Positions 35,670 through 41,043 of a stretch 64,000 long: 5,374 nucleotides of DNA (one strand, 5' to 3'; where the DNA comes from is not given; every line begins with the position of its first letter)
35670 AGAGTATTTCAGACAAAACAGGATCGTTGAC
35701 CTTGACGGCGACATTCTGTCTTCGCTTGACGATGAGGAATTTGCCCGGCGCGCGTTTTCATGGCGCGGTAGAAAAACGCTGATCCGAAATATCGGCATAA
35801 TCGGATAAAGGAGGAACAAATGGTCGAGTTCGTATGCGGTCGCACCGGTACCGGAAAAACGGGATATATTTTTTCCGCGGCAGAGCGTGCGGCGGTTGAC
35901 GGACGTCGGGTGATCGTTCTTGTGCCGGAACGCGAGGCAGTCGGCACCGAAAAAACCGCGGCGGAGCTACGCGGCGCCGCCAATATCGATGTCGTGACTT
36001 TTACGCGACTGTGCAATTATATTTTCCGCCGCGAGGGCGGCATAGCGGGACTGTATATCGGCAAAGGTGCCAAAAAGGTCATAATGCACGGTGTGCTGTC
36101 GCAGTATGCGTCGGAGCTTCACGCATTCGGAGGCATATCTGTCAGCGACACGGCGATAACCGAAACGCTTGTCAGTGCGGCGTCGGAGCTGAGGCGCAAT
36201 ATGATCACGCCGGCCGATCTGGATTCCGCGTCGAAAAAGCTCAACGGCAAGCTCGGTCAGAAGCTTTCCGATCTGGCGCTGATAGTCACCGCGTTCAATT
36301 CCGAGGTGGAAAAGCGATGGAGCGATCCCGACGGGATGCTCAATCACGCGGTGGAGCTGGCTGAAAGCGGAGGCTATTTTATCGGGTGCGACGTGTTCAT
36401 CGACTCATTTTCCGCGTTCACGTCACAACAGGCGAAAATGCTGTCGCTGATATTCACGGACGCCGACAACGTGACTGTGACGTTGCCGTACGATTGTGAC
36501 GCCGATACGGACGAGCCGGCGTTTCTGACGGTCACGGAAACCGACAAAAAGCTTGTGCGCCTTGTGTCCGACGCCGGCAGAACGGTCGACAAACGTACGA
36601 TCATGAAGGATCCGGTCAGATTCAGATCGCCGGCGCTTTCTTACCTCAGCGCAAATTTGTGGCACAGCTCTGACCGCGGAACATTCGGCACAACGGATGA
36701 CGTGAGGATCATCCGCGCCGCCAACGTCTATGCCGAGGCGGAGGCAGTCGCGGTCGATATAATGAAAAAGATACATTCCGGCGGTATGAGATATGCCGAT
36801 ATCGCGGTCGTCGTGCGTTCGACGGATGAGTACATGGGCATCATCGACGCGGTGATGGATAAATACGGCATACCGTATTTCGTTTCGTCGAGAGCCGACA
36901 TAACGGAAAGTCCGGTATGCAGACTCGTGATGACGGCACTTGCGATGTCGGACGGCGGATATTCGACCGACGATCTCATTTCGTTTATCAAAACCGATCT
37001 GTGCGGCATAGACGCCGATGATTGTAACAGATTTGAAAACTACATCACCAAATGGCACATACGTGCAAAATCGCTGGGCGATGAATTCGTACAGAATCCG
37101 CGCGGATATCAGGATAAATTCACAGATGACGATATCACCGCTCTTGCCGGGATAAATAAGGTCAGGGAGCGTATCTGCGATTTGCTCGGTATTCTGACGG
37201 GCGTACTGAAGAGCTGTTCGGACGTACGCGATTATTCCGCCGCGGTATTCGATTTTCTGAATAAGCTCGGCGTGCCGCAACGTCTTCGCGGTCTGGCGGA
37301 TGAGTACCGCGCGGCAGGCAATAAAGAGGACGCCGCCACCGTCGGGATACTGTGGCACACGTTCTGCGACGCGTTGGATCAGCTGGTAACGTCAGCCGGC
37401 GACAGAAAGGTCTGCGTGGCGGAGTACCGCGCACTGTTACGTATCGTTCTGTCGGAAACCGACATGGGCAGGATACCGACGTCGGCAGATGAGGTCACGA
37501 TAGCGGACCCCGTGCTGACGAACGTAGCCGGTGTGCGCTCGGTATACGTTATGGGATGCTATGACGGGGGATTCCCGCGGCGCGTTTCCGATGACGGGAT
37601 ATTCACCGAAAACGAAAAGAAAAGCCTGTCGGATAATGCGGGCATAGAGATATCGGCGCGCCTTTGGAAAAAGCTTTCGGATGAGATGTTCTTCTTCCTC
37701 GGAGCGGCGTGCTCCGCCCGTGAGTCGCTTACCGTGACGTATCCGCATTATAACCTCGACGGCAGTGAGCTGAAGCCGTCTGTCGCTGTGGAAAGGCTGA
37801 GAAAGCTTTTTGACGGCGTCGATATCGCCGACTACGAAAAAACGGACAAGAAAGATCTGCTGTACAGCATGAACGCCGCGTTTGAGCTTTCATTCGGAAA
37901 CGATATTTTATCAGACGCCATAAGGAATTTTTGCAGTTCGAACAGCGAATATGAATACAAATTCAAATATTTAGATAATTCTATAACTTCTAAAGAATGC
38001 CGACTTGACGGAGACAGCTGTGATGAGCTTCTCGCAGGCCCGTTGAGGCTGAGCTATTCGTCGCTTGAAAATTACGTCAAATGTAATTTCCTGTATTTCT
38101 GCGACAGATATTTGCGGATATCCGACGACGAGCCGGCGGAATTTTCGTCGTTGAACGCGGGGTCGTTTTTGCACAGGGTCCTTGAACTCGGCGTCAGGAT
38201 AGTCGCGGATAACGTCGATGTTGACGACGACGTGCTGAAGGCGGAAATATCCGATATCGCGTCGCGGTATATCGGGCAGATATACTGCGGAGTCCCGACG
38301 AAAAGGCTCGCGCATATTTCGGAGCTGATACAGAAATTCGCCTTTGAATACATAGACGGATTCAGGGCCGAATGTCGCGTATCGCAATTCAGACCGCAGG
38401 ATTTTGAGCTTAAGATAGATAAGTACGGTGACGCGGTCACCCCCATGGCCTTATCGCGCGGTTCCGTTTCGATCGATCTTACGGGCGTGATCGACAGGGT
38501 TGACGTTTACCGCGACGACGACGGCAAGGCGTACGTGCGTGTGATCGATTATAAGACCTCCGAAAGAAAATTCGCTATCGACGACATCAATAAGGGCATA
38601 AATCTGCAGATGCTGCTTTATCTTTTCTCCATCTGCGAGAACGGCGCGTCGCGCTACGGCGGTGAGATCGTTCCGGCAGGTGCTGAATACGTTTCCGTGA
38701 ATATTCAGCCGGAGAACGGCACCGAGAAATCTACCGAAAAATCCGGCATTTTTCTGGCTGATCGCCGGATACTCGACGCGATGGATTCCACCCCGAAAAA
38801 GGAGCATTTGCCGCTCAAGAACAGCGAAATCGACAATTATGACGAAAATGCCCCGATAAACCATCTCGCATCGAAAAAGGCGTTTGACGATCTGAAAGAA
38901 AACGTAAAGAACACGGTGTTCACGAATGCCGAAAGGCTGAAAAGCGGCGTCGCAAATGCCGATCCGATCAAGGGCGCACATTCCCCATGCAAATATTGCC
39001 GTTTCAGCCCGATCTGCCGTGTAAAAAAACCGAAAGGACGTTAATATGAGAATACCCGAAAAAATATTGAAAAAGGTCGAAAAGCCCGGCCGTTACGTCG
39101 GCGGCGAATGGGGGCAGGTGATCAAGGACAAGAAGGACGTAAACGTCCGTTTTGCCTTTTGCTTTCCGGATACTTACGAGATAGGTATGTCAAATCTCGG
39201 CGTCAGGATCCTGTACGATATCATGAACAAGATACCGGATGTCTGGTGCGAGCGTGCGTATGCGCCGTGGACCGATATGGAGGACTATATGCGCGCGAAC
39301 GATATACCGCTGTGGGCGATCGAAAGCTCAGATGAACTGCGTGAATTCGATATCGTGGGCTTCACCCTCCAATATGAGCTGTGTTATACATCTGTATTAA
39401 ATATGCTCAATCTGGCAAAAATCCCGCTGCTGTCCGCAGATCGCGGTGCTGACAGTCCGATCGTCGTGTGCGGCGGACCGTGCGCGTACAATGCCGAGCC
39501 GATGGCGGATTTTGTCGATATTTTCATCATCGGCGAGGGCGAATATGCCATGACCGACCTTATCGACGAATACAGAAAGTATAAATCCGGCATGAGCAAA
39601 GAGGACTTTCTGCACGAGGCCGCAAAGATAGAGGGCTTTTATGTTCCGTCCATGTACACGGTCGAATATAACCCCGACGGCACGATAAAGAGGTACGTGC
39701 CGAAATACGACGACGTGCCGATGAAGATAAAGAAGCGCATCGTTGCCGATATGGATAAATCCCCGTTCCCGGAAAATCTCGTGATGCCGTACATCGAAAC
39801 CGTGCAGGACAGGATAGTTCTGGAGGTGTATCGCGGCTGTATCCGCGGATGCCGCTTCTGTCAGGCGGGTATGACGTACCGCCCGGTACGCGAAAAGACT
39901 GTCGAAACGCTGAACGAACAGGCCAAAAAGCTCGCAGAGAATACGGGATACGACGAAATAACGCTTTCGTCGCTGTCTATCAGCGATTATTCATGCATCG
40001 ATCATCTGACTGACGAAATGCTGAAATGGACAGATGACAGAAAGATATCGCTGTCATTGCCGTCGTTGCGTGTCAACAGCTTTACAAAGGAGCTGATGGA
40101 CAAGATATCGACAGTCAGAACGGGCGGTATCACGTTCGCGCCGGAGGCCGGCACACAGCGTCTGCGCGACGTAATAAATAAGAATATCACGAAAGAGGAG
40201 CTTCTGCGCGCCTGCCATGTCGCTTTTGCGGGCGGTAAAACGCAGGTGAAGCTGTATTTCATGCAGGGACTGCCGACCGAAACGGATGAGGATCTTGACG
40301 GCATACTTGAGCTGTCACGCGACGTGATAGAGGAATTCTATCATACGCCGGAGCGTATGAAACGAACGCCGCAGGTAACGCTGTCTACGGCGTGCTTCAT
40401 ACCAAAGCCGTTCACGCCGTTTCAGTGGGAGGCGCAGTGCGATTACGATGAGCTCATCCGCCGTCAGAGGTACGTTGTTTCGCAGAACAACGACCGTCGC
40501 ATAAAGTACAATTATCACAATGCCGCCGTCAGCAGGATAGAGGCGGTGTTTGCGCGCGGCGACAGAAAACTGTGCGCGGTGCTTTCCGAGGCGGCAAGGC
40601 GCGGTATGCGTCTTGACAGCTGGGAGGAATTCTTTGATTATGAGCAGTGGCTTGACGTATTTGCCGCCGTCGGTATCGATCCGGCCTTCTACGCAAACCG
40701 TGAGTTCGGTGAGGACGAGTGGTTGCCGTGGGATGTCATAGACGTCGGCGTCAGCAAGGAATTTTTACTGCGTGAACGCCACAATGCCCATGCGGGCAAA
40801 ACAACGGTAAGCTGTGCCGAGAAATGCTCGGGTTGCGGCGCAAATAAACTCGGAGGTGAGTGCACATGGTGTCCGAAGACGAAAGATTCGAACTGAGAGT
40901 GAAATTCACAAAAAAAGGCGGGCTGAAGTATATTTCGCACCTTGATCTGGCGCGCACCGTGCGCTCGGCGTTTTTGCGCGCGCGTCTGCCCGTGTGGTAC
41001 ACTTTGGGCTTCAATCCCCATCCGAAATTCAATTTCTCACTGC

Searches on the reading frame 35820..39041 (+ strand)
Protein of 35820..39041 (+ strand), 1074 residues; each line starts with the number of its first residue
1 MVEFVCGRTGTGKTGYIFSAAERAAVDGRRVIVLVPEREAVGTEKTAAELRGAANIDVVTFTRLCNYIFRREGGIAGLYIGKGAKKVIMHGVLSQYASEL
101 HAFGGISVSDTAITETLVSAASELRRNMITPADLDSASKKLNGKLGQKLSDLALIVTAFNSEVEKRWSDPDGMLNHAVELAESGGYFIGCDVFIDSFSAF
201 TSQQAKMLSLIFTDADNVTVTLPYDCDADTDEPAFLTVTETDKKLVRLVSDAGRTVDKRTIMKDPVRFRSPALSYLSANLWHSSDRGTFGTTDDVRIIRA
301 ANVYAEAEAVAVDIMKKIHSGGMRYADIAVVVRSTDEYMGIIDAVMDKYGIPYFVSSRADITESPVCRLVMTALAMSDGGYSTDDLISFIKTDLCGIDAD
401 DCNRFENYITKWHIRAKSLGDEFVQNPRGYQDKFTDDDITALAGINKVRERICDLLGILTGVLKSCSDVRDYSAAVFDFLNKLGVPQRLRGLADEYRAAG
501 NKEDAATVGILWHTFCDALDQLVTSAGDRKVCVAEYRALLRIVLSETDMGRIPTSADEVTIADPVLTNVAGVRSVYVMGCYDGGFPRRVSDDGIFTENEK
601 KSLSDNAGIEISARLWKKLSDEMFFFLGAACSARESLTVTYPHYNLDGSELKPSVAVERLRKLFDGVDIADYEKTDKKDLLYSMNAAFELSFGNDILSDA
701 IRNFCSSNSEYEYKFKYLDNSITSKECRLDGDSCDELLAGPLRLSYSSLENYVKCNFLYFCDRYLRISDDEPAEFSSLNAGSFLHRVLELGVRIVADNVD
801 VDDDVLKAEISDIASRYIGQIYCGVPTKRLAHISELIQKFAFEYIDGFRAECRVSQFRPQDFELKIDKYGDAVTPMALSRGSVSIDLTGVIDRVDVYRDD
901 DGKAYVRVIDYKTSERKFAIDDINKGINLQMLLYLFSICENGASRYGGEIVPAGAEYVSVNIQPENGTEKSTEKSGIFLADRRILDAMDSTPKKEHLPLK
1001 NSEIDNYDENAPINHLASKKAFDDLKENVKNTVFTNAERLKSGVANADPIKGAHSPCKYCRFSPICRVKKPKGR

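Call 8: search_protein_families(library=pfam, proteins=[window:35820-39041:+], max_evalue=0.00001)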
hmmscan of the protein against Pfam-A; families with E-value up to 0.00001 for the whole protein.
window:35820-39041:+ (1074 aa): 3 families
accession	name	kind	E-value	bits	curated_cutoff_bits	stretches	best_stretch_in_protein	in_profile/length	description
PF21445.3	ADDB_N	-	2.7e-46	158.5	26.6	1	4-276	1-289/290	ADDB, N-terminal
PF12705.13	PDDEXK_1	-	2.2e-33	116.7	22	1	743-1067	1-247/247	PD-(D/E)XK nuclease superfamily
PF13361.12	UvrD_C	-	8.6e-06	25.8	25.6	0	286-435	33-177/350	UvrD-like helicase C-terminal domain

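Call 9: search_protein_families(library=padloc, proteins=[window:35820-39041:+], max_evalue=0.001)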
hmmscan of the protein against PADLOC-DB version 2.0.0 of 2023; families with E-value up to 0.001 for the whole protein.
window:35820-39041:+ (1074 aa): 3 families
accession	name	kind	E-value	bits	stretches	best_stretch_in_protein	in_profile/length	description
PDLC00103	GajB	-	5.2e-08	30.3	1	290-412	311-437/612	UrvD helicase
PDLC00144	GajB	-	3.5e-06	23.9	1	292-376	262-348/559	UrvD helicase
PDLC01447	Cas4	-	1.2e-05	23.8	0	775-966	31-119/161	"CAS-I,CAS-II,CAS-III,CAS-IV,CAS-V,CAS-VI; acquisition_associated"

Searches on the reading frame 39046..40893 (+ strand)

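Call 8: search_protein_families(library=pfam, proteins=[window:39046-40893:+], max_evalue=0.00001)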
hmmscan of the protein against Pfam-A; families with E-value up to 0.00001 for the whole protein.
window:39046-40893:+ (616 aa): 2 families
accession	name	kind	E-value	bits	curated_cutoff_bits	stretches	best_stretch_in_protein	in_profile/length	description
PF19864.5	Radical_SAM_N2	-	6e-64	214.5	29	1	52-201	1-151/151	Radical SAM proteins, N-terminal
PF04055.27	Radical_SAM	-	4.9e-19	69.5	29.5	1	260-423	2-165/166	Radical SAM superfamily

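Call 9: search_protein_families(library=padloc, proteins=[window:39046-40893:+], max_evalue=0.001)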
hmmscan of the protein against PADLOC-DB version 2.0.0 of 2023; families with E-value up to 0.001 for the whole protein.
window:39046-40893:+ (616 aa): 0 families
